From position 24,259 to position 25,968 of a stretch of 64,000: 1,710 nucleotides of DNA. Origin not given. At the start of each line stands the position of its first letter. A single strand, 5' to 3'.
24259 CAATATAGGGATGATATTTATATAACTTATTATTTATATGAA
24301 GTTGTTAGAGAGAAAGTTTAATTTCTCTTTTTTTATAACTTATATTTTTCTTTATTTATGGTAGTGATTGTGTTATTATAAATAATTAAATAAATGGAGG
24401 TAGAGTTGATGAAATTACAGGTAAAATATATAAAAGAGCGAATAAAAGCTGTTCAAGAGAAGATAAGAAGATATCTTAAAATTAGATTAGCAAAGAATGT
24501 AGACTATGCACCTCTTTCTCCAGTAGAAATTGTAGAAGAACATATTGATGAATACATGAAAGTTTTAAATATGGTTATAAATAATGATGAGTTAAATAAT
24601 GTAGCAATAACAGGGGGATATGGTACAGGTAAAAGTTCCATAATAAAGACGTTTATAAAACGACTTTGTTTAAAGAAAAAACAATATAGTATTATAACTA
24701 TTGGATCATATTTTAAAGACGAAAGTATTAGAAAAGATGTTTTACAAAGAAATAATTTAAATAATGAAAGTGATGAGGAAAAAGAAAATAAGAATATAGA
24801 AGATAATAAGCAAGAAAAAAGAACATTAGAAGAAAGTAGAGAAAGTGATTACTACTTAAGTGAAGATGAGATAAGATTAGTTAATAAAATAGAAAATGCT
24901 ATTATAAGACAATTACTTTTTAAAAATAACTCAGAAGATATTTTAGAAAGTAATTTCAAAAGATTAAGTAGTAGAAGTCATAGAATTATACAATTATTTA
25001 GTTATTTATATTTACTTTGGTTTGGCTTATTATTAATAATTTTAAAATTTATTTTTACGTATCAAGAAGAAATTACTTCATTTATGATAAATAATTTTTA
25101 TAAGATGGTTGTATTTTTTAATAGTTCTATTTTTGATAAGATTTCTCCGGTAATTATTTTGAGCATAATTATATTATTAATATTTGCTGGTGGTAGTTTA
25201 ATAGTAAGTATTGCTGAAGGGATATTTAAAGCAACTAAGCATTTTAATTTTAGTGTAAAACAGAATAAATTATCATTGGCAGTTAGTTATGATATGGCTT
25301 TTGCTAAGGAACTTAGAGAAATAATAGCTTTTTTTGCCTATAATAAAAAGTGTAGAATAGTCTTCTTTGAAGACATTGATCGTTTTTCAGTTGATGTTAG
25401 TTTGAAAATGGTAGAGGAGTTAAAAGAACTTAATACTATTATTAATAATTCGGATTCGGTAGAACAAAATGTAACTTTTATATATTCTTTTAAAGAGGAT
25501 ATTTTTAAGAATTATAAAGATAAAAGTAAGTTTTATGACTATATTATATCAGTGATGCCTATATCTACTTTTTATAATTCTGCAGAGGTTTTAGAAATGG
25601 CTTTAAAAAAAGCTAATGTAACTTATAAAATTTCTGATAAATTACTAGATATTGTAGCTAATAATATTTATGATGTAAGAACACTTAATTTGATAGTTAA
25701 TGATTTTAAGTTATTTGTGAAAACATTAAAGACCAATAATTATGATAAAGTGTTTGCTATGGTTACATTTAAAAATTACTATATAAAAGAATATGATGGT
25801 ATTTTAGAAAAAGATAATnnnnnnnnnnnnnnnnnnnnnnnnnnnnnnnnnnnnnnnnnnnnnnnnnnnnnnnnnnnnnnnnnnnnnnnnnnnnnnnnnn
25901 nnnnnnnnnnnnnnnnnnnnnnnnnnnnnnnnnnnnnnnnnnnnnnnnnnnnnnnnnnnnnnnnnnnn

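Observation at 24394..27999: Stand-alone ~1200-aa KAP/YobI-type NTPase with TM helices inserted between Walker A and Walker B: candidate single-gene defence or sensor system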

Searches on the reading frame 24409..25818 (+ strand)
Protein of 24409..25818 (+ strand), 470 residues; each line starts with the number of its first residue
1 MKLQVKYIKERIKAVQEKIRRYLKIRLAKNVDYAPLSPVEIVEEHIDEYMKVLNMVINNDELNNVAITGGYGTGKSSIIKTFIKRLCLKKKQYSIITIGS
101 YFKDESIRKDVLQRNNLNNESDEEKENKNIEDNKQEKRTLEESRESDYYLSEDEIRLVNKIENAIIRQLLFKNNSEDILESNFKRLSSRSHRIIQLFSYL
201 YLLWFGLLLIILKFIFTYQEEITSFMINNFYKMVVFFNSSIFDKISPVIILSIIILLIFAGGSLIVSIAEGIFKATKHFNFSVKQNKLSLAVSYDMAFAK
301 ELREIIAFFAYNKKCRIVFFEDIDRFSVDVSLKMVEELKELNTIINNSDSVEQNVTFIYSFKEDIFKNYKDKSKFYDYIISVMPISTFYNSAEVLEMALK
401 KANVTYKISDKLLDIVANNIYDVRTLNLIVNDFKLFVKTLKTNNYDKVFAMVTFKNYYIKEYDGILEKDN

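Call 27: search_dna_similar(query=window:24409-25818:+, collection=plasmids, mode=protein, max_evalue=0.001, max_rows=25, rows=spread)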
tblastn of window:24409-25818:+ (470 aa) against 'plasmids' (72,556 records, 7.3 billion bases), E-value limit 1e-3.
Records with a match: 636; places in all: 645; records where one place covers at least 80% of the query: 4.
Best place of each record, by identity: <60% 636.
By first word of the organism name: Escherichia 467; Klebsiella 58; Salmonella 52; Pantoea 13; Shigella 9; Enterobacter 5; Alteromonas 4; Serratia 4; Sinorhizobium 3; Paracoccus 2; and 17 more.
By predicted mobility (MOB-suite, as given by PLSDB): conjugative 480; mobilizable 80; non-mobilizable 76.
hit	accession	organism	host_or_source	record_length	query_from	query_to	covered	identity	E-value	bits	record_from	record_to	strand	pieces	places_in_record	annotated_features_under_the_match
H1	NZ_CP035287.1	Paracoccus versutus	whole organism,soil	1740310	1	463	99%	23.0%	2e-19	99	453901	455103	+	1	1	none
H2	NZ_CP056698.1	Escherichia marmotae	culture,Freshwater sample from ...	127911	28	465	47%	33.6%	2e-13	132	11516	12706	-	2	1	hypothetical protein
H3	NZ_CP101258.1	Escherichia coli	Homo sapiens,cell culture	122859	28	465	47%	33.2%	1e-13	133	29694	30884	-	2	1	anti-phage transmembrane ATPase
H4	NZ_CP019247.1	Escherichia coli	Homo sapiens,urine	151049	28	465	47%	33.2%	1e-13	133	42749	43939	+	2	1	anti-phage transmembrane ATPase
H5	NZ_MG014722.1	Escherichia coli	Pig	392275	28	465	47%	33.2%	1e-13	133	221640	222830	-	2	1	anti-phage transmembrane ATPase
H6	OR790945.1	Escherichia coli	-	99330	28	465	47%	33.2%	1e-13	133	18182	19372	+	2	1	Hypothetical protein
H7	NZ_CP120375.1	Sinorhizobium garamanticum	Argyrolobium uniflorum,Cell culture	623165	24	470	56%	27.0%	7e-10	123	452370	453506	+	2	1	ATP-binding protein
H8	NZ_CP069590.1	Escherichia coli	Homo sapiens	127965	30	468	46%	31.4%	4e-10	124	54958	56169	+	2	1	hypothetical protein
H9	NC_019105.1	Salmonella enterica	cattle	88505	30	468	46%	31.4%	5e-10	124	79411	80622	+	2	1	hypothetical protein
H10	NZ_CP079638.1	Klebsiella pneumoniae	Homo sapiens,Laryngeal suction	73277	30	468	46%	31.4%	6e-10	124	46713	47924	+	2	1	hypothetical protein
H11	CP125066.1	Escherichia coli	Fecal sludge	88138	30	468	46%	31.4%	6e-10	124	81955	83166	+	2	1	pcar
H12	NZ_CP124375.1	Escherichia coli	environmental: river/lake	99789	30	468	46%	31.4%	6e-10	124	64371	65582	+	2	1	hypothetical protein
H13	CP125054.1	Escherichia coli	Fecal sludge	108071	30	468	46%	31.4%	6e-10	124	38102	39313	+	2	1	pcar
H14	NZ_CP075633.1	Escherichia coli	Homo sapiens,stool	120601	30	468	46%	31.4%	6e-10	124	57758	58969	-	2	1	hypothetical protein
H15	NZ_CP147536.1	Escherichia coli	Homo sapiens,bloodstream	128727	30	468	46%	31.4%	6e-10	124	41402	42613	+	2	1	hypothetical protein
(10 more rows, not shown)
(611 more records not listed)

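Call 28: get_annotated_region(hit=H3, flank=4000)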
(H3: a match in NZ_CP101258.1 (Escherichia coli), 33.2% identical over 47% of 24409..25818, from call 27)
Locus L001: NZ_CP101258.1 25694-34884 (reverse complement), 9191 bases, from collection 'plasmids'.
description: Escherichia coli strain EC21Z-078 plasmid pEC21Z078-123K, complete sequence
organism: Escherichia coli (NCBI taxid 562)
taxonomy: Bacteria; Pseudomonadota; Gammaproteobacteria; Enterobacterales; Enterobacteriaceae; Escherichia; Escherichia coli
host: -; source: Homo sapiens,cell culture; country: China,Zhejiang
typing (MOB-suite, as given by PLSDB): conjugative; replicon IncFIB,IncFIC,rep_cluster_2244; relaxase MOBP; mating-pair formation MPF_F
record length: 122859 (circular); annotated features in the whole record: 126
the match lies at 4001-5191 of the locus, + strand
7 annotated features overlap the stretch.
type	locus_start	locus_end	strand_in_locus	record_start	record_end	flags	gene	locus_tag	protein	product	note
CDS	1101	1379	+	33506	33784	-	yacB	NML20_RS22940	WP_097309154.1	type II toxin-antitoxin system toxin YacB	-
CDS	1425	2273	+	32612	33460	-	-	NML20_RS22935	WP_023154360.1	3'-5' exonuclease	-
CDS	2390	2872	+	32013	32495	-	-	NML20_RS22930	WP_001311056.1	hypothetical protein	-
CDS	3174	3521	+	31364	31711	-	-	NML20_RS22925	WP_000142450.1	DUF6404 family protein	-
CDS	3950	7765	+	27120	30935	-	-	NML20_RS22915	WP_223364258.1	anti-phage transmembrane ATPase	-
CDS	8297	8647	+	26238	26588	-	-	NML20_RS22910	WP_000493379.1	hypothetical protein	-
CDS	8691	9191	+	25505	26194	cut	-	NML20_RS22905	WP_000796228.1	hypothetical protein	-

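Call 30: search_protein_families(library=padloc, proteins=[L001:3950-7762:+], max_evalue=0.001)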
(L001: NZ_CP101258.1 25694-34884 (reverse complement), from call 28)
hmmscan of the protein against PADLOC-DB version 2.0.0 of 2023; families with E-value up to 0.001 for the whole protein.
L001:3950-7762:+ (1271 aa): 1 family
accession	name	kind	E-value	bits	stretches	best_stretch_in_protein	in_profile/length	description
PDLC02220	Tmn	-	0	2054.1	1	1-1271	3-1273/1273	-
